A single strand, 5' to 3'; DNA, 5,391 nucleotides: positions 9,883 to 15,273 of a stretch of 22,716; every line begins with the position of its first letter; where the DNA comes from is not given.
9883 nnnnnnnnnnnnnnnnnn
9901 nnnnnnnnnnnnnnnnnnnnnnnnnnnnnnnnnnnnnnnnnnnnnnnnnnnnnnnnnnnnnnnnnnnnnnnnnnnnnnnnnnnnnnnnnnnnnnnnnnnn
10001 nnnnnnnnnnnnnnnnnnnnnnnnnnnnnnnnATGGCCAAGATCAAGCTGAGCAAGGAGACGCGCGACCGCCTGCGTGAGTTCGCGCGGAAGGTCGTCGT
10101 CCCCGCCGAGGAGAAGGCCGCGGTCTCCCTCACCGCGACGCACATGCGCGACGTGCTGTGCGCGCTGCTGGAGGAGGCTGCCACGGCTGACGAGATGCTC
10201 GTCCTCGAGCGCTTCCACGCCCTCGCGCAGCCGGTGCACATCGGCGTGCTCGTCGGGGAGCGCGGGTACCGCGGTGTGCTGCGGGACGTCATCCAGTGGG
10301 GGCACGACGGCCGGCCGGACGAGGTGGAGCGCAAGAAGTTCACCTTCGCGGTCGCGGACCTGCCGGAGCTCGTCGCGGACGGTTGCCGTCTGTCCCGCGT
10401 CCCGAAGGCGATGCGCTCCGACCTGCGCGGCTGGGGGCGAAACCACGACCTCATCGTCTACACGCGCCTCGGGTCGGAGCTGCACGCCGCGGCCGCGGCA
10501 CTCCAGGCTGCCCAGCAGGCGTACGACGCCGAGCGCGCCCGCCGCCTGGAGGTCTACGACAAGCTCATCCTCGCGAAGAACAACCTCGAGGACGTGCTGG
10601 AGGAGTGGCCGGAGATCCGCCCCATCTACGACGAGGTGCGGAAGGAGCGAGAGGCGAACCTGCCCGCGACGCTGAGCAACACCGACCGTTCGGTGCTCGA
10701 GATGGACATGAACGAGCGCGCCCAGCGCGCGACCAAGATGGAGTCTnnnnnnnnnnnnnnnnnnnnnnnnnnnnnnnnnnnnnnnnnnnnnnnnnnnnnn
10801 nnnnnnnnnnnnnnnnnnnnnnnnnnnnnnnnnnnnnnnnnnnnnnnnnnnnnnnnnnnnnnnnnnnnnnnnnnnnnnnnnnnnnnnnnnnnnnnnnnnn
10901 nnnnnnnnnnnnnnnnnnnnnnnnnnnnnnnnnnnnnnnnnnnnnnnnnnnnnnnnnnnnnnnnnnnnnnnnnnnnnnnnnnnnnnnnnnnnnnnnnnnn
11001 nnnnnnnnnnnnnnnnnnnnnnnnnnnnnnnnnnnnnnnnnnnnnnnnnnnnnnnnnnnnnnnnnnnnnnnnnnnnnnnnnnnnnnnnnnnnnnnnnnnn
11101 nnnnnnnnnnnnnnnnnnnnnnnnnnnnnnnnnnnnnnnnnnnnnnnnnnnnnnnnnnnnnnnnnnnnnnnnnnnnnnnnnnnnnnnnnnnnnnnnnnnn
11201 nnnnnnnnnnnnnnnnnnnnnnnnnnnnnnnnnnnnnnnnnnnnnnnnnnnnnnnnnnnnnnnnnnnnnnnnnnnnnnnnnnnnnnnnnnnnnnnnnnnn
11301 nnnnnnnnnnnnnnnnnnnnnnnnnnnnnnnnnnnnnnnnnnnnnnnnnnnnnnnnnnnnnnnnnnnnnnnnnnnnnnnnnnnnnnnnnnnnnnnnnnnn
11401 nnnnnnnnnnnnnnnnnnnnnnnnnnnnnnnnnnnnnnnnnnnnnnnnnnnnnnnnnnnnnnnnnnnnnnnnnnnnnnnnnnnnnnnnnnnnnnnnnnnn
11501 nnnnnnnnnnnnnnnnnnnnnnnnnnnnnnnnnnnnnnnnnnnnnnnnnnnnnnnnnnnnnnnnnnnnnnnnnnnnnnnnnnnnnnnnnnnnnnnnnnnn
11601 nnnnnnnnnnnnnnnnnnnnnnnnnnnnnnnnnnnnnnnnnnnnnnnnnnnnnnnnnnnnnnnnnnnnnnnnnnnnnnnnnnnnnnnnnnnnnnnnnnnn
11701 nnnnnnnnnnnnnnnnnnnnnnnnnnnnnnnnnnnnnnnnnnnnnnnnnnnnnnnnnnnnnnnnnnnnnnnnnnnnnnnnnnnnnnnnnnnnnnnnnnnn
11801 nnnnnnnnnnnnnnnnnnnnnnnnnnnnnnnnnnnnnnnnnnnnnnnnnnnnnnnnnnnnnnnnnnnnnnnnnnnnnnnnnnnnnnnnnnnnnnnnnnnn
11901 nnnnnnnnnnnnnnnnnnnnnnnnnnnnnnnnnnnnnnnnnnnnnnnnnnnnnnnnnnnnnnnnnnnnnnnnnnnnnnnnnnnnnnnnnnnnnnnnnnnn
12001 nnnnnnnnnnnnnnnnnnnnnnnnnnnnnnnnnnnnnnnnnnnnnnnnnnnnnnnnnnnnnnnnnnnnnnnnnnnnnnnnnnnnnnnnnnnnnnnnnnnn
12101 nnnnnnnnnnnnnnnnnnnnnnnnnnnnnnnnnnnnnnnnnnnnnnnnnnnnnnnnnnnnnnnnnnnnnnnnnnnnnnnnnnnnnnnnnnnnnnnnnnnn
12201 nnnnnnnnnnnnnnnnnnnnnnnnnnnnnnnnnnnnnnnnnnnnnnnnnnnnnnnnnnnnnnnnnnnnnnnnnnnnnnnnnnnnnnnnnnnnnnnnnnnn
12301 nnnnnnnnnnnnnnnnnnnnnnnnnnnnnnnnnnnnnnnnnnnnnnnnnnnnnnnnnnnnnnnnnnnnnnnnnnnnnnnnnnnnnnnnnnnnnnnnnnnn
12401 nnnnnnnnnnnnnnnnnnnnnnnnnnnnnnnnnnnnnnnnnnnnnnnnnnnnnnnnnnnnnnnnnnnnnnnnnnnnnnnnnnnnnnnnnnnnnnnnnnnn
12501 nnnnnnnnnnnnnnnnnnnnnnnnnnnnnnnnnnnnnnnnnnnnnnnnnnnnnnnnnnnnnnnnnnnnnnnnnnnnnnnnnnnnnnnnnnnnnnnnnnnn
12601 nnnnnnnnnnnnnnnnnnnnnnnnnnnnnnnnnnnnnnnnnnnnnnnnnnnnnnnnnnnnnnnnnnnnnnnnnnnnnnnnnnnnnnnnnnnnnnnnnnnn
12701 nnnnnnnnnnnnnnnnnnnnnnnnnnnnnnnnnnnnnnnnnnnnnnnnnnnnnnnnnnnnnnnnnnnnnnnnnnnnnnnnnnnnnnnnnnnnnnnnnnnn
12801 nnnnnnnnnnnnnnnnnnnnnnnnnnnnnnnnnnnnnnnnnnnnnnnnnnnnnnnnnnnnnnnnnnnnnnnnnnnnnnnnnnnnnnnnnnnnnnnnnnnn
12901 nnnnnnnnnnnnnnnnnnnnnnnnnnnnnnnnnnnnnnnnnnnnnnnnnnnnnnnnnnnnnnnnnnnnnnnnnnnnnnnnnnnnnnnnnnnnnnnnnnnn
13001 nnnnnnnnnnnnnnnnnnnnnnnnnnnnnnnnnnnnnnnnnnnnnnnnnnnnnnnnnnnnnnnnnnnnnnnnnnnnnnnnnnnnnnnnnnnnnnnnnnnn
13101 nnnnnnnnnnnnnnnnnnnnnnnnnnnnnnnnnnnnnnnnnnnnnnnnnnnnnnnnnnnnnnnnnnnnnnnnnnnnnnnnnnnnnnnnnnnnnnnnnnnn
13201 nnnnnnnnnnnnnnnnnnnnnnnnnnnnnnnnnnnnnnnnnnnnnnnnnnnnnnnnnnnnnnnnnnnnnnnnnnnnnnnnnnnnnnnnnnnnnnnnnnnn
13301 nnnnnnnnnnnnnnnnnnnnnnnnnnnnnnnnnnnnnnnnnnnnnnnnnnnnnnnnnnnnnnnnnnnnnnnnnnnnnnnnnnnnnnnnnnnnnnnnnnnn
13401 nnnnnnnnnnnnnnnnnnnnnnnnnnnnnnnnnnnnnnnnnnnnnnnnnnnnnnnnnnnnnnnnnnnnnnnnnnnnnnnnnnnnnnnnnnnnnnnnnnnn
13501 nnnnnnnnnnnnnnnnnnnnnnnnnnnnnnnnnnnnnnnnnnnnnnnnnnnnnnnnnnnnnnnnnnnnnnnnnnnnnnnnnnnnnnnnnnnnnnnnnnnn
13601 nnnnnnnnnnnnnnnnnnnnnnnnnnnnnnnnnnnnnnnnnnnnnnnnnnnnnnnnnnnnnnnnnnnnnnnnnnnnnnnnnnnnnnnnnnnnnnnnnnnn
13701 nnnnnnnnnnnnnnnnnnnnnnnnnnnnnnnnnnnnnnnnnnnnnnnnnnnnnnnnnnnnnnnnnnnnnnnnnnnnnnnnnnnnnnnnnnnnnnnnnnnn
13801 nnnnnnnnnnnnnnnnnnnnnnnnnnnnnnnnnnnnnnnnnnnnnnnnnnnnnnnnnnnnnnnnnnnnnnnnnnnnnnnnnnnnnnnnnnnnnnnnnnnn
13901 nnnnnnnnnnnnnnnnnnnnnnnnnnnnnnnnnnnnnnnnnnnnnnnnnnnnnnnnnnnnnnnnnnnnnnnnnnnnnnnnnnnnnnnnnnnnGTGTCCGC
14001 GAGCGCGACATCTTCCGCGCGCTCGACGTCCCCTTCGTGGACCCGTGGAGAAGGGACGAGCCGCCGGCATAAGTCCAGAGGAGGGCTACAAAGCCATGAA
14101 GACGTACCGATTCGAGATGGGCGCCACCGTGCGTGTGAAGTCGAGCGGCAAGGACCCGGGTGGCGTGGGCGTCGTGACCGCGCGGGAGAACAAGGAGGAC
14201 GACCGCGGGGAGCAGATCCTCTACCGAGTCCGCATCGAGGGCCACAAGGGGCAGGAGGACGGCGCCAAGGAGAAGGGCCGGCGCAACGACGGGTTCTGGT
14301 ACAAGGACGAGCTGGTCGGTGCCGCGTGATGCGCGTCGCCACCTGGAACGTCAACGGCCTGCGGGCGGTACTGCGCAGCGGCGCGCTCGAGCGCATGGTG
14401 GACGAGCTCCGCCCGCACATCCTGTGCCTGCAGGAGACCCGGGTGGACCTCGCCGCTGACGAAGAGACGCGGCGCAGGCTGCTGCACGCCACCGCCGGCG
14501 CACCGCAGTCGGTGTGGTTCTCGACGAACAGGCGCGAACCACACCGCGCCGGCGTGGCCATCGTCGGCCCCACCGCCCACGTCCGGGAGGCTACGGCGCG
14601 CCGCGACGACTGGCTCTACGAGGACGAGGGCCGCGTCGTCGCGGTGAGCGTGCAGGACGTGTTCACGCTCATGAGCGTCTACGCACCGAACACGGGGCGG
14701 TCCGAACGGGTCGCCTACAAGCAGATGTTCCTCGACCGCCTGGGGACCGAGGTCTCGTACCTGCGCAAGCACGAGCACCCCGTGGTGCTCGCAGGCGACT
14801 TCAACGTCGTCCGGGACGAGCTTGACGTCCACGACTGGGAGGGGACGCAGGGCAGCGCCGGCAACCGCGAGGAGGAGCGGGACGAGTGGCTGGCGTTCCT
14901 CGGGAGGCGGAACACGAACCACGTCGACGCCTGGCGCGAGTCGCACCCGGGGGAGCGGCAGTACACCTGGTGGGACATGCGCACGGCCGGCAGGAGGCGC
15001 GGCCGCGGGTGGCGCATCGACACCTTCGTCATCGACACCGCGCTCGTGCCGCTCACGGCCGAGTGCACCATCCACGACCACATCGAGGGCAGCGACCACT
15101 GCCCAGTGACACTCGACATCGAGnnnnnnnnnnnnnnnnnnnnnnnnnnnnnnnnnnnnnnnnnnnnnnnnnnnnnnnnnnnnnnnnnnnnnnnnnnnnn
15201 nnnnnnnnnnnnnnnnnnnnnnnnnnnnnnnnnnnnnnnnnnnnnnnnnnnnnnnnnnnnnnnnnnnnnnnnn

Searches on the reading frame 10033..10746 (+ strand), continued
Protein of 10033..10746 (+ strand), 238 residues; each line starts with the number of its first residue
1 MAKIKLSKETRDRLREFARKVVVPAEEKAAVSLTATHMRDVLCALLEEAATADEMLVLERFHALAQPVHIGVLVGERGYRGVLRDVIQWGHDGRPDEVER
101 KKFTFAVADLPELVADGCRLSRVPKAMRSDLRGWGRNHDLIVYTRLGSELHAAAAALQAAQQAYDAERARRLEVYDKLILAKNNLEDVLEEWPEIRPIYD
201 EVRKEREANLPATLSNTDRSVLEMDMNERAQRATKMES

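Call 82: find_encoding_contigs(protein=P0122, flank=3000, max_places=3)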
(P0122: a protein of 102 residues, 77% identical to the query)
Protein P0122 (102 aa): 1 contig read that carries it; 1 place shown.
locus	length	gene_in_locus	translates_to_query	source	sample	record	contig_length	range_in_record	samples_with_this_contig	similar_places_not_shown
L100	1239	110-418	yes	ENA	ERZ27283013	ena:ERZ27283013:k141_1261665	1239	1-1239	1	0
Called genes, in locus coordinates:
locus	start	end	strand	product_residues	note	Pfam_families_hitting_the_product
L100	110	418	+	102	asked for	-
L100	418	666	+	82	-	-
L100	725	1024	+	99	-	-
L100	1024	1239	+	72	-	?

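Call 88: find_related_loci(query=A5, collection=metagenome_contigs, flank=6000)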
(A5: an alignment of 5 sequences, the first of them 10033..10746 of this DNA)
Query A5 (238 aa) in metagenome_contigs; peptide patterns used: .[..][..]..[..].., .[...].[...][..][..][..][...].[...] (x = any residue, [..] = any of these).
600 stretches matched a pattern, but none encodes a relative of the query by tblastn (E <= 1e-3).

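Call 89: find_related_loci(query=A5, collection=viral_contigs, flank=6000)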
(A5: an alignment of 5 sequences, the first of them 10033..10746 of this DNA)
Query A5 (238 aa) in viral_contigs; peptide patterns used: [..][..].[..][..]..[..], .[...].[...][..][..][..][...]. (x = any residue, [..] = any of these).
366 stretches matched a pattern, but none encodes a relative of the query by tblastn (E <= 1e-3).

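Call 90: find_related_loci(query=P0123, collection=metagenome_contigs, flank=6000)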
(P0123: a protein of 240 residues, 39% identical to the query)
Query P0123 (240 aa) in metagenome_contigs; peptide patterns used: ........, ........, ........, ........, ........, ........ (x = any residue, [..] = any of these).
250 stretches matched a pattern, but none encodes a relative of the query by tblastn (E <= 1e-3).

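Call 91: find_related_loci(query=P0123, collection=viral_contigs, flank=6000)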
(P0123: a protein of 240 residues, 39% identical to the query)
Query P0123 (240 aa) in viral_contigs; peptide patterns used: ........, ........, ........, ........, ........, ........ (x = any residue, [..] = any of these).
10 stretches matched a pattern, but none encodes a relative of the query by tblastn (E <= 1e-3).

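Call 92: find_related_loci(query=P0124, collection=viral_contigs, flank=6000)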
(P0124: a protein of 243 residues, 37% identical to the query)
Query P0124 (243 aa) in viral_contigs; peptide patterns used: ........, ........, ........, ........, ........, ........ (x = any residue, [..] = any of these).
15 stretches matched a pattern, but none encodes a relative of the query by tblastn (E <= 1e-3).

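Call 93: find_related_loci(query=P0125, collection=viral_contigs, flank=6000)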
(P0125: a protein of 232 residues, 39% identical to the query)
Query P0125 (232 aa) in viral_contigs; peptide patterns used: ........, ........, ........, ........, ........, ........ (x = any residue, [..] = any of these).
5 stretches matched a pattern, but none encodes a relative of the query by tblastn (E <= 1e-3).

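Call 104: search_dna_similar(query=window:10033-10746:+, collection=phages, mode=protein, max_evalue=0.01, max_rows=15)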
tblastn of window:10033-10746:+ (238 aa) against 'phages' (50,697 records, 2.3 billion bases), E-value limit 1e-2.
No match.

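Call 105: search_dna_similar(query=P0132, collection=phages, mode=protein, max_evalue=0.001, max_rows=15)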
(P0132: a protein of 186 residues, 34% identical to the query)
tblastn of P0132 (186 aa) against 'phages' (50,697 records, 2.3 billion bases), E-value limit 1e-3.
No match.

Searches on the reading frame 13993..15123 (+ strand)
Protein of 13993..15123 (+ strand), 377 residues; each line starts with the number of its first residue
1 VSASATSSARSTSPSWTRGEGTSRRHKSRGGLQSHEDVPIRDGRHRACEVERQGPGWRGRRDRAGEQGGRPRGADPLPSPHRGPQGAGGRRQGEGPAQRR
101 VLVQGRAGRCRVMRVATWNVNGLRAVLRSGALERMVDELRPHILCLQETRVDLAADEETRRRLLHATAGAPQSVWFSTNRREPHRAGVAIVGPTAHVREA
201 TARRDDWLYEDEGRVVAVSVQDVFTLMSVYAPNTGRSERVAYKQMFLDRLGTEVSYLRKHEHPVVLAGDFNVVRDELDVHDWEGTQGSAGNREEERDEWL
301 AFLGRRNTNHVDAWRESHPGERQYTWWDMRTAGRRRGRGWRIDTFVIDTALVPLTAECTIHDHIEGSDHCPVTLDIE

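Call 28: search_protein_families(library=pfam, proteins=[window:13993-15123:+], max_evalue=0.001)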
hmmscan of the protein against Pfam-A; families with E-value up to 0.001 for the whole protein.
window:13993-15123:+ (377 aa): 1 family
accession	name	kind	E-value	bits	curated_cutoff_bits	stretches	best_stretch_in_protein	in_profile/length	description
PF03372.29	Exo_endo_phos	-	3.6e-23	82.9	24.5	1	116-369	1-225/225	Endonuclease/Exonuclease/phosphatase family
